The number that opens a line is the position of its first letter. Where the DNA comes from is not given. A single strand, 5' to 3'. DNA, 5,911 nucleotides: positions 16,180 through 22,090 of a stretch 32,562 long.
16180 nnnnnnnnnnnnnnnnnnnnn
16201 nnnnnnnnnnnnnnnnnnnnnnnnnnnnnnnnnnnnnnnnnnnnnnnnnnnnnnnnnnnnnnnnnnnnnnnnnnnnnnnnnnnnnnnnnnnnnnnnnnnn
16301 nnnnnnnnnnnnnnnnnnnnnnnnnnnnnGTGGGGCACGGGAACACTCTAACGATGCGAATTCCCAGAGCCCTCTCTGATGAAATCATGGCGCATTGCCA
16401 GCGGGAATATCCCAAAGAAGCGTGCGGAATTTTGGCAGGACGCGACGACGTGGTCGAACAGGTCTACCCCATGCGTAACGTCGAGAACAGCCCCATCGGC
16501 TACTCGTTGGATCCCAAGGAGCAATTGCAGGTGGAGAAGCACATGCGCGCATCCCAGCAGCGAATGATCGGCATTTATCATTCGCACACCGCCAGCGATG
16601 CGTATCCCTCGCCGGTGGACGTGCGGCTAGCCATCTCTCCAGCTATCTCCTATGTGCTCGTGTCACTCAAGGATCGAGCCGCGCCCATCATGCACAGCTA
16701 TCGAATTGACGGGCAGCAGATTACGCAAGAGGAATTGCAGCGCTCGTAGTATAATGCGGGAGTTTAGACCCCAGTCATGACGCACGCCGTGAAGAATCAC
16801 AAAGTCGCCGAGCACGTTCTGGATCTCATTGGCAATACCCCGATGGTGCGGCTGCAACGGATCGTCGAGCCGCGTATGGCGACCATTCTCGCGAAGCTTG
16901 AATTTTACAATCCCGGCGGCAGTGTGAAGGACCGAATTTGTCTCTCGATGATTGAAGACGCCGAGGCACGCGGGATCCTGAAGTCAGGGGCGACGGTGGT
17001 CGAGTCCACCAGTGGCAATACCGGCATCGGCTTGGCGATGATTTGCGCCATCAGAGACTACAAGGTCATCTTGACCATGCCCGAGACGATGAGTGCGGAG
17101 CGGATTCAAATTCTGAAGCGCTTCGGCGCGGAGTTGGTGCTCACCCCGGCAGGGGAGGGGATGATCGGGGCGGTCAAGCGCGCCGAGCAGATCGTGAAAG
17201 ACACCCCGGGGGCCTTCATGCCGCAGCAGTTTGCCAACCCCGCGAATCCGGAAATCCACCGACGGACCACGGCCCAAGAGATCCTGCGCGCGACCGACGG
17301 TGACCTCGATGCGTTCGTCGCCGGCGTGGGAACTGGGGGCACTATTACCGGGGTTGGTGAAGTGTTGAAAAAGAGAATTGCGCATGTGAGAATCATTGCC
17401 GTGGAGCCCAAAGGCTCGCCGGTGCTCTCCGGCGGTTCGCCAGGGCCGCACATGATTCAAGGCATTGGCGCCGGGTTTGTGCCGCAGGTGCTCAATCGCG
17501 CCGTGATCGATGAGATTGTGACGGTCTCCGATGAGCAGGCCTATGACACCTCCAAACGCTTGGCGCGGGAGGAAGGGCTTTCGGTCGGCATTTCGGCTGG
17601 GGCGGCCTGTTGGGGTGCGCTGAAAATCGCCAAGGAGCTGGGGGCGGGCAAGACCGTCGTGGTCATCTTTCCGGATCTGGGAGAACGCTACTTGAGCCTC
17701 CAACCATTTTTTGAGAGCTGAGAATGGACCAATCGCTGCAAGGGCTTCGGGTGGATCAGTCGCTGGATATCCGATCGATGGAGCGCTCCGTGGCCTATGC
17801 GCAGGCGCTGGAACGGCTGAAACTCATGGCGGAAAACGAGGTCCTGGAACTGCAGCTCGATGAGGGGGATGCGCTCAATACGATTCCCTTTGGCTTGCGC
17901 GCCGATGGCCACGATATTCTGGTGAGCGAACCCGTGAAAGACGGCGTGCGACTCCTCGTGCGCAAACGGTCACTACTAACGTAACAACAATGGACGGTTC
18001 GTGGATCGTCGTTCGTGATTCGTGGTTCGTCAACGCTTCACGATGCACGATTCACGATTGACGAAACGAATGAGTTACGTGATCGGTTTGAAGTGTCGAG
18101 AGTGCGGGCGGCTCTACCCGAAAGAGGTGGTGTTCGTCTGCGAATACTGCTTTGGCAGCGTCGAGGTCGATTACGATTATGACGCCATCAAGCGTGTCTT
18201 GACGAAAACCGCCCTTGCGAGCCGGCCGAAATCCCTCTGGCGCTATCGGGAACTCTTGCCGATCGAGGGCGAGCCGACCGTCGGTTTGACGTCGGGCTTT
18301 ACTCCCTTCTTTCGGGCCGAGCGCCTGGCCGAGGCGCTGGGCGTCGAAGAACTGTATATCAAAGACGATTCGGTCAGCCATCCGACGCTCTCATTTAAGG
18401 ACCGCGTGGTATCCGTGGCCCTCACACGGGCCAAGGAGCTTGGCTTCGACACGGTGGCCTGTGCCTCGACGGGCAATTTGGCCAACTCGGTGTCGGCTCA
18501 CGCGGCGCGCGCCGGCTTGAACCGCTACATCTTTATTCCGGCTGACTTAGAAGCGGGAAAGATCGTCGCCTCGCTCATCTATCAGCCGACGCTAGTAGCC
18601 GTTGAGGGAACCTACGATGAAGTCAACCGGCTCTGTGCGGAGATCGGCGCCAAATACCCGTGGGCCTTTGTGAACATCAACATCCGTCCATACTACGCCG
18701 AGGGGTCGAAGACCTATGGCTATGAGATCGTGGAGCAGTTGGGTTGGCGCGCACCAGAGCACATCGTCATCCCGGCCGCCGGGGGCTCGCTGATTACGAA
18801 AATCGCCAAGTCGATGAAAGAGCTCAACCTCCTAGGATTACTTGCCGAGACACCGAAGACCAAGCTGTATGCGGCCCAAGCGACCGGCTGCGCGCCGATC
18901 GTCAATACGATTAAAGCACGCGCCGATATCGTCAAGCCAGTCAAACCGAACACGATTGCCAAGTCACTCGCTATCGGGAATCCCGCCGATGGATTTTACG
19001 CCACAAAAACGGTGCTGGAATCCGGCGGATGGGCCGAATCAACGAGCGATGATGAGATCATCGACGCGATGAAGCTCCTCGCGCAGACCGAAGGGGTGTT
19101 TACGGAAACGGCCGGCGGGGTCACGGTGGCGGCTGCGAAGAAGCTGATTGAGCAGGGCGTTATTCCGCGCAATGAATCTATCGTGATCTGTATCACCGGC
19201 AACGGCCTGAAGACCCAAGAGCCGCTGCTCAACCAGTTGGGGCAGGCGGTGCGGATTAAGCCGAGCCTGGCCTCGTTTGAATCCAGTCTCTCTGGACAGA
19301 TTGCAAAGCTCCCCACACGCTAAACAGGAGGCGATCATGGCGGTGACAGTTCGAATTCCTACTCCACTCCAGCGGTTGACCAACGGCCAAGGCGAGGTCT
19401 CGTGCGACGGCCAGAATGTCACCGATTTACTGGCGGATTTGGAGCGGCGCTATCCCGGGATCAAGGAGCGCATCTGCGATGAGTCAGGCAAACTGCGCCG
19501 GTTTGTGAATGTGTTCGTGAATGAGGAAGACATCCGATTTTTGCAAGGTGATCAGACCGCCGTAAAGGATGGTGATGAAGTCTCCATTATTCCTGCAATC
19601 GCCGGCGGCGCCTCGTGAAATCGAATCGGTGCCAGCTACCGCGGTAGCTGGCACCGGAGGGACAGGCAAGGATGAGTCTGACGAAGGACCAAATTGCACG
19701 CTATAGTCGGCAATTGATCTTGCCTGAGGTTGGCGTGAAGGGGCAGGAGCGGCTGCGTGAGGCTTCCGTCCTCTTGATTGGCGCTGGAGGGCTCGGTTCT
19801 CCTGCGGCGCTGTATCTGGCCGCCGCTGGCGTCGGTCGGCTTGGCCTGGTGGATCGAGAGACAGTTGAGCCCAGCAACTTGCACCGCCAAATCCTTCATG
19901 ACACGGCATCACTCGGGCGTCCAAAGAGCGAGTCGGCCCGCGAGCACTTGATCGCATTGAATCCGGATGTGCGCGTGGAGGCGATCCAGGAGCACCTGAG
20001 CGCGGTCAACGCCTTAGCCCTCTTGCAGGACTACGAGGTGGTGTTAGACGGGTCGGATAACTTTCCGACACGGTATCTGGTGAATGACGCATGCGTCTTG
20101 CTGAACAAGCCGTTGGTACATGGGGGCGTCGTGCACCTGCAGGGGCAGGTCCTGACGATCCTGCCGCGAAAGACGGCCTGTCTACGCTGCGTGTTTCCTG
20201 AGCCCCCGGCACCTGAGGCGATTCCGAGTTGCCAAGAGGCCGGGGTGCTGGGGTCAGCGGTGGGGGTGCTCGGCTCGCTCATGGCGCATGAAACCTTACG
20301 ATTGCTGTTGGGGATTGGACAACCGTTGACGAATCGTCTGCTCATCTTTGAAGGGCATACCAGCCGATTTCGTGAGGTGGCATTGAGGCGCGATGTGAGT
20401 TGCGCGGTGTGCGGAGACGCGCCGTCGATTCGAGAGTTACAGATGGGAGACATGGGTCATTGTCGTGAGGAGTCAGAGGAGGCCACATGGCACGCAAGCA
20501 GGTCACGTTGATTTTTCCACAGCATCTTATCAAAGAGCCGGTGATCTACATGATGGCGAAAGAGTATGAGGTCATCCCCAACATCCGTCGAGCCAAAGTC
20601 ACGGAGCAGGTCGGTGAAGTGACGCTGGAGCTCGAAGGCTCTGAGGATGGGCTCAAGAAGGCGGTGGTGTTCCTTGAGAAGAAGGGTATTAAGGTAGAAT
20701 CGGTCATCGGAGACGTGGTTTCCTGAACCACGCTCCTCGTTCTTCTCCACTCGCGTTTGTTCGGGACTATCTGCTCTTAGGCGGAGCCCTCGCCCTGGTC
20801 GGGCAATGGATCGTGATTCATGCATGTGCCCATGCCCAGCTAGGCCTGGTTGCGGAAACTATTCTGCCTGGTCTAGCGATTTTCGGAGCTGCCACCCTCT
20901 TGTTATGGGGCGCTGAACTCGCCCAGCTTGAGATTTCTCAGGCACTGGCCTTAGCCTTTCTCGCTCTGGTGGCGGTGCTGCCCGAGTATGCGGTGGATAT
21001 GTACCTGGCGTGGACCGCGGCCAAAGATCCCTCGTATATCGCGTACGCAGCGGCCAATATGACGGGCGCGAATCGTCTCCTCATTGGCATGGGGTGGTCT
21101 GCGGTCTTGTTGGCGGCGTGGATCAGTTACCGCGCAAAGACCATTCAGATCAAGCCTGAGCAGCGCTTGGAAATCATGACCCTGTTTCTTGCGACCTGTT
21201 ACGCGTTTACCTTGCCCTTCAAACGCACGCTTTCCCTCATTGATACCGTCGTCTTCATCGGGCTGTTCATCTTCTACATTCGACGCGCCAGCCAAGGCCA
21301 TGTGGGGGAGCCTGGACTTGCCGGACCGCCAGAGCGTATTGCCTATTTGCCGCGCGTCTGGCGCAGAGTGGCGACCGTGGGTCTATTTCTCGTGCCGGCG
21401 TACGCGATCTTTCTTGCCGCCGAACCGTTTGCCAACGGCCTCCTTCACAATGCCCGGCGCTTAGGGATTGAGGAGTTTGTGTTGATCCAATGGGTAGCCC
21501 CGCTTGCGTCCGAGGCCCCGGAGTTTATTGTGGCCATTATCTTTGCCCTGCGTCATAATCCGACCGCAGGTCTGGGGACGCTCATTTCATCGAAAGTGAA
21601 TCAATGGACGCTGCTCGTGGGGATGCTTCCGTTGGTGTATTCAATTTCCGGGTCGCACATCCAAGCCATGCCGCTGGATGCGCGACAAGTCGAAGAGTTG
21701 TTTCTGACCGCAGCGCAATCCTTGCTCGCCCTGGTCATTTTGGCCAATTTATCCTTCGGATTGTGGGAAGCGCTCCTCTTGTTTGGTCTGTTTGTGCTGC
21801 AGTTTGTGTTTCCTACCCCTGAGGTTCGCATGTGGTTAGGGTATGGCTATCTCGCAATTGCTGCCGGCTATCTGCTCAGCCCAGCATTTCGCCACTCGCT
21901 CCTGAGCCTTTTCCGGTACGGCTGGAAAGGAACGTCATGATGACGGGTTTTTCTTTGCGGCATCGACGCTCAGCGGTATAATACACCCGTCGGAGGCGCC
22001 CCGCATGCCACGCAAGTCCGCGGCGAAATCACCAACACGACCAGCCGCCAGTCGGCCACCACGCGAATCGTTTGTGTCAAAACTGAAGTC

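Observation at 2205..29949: Recurrent architecture: 7- or 8-nt-periodic inverted tandem arrays fill intra-operon spacers and end at SD-less start codons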

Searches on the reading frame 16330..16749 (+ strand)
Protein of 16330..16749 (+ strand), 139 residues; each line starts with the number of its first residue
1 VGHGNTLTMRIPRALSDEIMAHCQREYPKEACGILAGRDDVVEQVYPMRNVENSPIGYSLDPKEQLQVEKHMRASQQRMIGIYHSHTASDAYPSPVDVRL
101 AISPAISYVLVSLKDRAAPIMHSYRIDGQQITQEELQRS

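Call 15: search_protein_families(library=pfam, proteins=[window:16330-16749:+])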
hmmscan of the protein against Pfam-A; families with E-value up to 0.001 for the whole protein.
window:16330-16749:+ (139 aa): 2 families
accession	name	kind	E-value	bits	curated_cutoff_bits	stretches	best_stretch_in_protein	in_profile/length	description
PF14464.11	Prok-JAB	-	2.7e-24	85.7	25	1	13-118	2-105/114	Prokaryotic homologs of the JAB domain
PF01398.27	JAB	-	0.00051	20.3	22.5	0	8-99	5-106/117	JAB1/Mov34/MPN/PAD-1 ubiquitin protease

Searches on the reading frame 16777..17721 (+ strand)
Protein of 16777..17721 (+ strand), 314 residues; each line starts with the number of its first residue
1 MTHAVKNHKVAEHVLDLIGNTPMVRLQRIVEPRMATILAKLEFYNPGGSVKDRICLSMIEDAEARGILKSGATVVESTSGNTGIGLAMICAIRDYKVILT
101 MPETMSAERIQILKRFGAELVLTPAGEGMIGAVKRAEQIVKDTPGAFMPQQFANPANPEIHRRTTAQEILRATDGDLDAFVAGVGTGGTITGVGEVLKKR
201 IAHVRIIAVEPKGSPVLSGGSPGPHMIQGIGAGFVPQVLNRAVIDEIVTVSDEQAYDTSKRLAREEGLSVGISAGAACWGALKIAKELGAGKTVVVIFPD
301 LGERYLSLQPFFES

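Call 15: search_protein_families(library=pfam, proteins=[window:16777-17721:+])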
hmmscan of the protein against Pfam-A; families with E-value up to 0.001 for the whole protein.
window:16777-17721:+ (314 aa): 1 family
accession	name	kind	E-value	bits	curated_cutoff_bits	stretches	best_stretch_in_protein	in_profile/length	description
PF00291.31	PALP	-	1.6e-78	264.5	35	1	15-300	2-295/295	Pyridoxal-phosphate dependent enzyme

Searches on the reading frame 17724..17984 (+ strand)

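Call 15: search_protein_families(library=pfam, proteins=[window:17724-17984:+])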
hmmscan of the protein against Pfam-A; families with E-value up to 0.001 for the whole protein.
window:17724-17984:+ (86 aa): 1 family
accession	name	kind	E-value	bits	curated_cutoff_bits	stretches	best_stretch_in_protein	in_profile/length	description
PF01206.22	TusA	-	1.7e-05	25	28.6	1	15-81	4-70/70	Sulfurtransferase TusA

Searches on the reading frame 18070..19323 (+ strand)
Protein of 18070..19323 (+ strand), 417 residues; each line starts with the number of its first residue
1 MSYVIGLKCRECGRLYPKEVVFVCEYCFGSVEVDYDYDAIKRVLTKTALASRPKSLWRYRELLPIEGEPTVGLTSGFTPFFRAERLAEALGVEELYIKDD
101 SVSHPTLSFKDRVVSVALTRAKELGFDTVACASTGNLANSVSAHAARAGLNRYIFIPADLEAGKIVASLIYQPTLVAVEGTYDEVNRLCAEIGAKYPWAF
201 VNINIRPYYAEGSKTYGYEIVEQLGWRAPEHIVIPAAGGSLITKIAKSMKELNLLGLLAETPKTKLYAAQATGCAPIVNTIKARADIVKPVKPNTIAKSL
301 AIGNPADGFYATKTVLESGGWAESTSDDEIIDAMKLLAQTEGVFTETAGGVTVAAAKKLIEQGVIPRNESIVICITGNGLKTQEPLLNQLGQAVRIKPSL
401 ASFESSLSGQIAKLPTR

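Call 15: search_protein_families(library=pfam, proteins=[window:18070-19323:+])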
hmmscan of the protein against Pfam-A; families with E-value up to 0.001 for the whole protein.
window:18070-19323:+ (417 aa): 1 family
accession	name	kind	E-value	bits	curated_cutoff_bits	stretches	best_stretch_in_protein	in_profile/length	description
PF00291.31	PALP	-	8.7e-66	222.7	35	1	75-377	5-295/295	Pyridoxal-phosphate dependent enzyme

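Call 35: find_related_loci(query=window:18070-19323:+, collection=metagenome_contigs, flank=10000)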
Query window:18070-19323:+ (417 aa) in metagenome_contigs; peptide patterns used: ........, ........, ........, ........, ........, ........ (x = any residue, [..] = any of these).
600 stretches matched a pattern (row limit reached: there are more); 273 encode a relative of the query (tblastn E <= 1e-3); the best 80 are kept; 80 distinct loci.
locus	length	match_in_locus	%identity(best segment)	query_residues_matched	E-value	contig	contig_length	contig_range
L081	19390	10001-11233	90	1-412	0e+0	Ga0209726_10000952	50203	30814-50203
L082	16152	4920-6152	90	1-412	0e+0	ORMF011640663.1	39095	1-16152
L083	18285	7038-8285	88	1-417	0e+0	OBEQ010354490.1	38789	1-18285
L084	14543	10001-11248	88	1-417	0e+0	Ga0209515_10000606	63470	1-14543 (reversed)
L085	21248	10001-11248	87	1-417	0e+0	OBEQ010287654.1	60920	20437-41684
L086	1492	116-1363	87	1-417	0e+0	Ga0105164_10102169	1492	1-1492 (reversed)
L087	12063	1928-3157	88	1-411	0e+0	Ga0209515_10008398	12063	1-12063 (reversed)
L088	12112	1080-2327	84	1-417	0e+0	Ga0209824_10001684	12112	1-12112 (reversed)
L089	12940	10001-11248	85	1-417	0e+0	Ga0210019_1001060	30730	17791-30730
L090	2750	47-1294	85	1-416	0e+0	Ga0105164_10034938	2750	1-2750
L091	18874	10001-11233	84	1-412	0e+0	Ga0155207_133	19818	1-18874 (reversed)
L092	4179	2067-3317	83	1-417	0e+0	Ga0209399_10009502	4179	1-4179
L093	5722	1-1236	84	6-417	0e+0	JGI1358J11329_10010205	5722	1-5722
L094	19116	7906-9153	86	1-417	0e+0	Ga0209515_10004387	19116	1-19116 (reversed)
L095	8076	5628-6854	87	1-410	0e+0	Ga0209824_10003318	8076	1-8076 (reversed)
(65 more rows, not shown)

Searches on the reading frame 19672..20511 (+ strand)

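Call 15: search_protein_families(library=pfam, proteins=[window:19672-20511:+])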
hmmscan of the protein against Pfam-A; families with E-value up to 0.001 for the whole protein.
window:19672-20511:+ (279 aa): 1 family
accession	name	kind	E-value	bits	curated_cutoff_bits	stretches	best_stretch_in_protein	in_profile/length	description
PF00899.27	ThiF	-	1.1e-82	277.2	28.1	1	11-245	1-237/238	ThiF family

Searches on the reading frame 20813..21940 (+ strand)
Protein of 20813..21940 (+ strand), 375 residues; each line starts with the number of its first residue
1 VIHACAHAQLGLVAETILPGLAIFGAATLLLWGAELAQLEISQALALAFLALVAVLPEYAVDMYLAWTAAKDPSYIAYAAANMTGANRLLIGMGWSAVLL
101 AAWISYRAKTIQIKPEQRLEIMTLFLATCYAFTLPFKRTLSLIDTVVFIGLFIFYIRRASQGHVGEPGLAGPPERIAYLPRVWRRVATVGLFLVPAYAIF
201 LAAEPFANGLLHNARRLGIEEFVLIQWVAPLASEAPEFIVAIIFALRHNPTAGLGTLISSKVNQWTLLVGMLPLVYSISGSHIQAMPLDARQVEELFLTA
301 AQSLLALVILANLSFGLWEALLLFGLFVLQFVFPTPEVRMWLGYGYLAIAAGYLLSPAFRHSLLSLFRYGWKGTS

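Call 16: search_protein_families(library=pfam, proteins=[window:20813-21940:+])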
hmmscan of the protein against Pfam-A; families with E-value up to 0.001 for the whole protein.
window:20813-21940:+ (375 aa): 1 family
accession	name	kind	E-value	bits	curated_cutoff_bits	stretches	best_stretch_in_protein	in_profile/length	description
PF01699.29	Na_Ca_ex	-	6.4e-27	94.8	24.9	2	189-333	3-148/151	Sodium/calcium exchanger protein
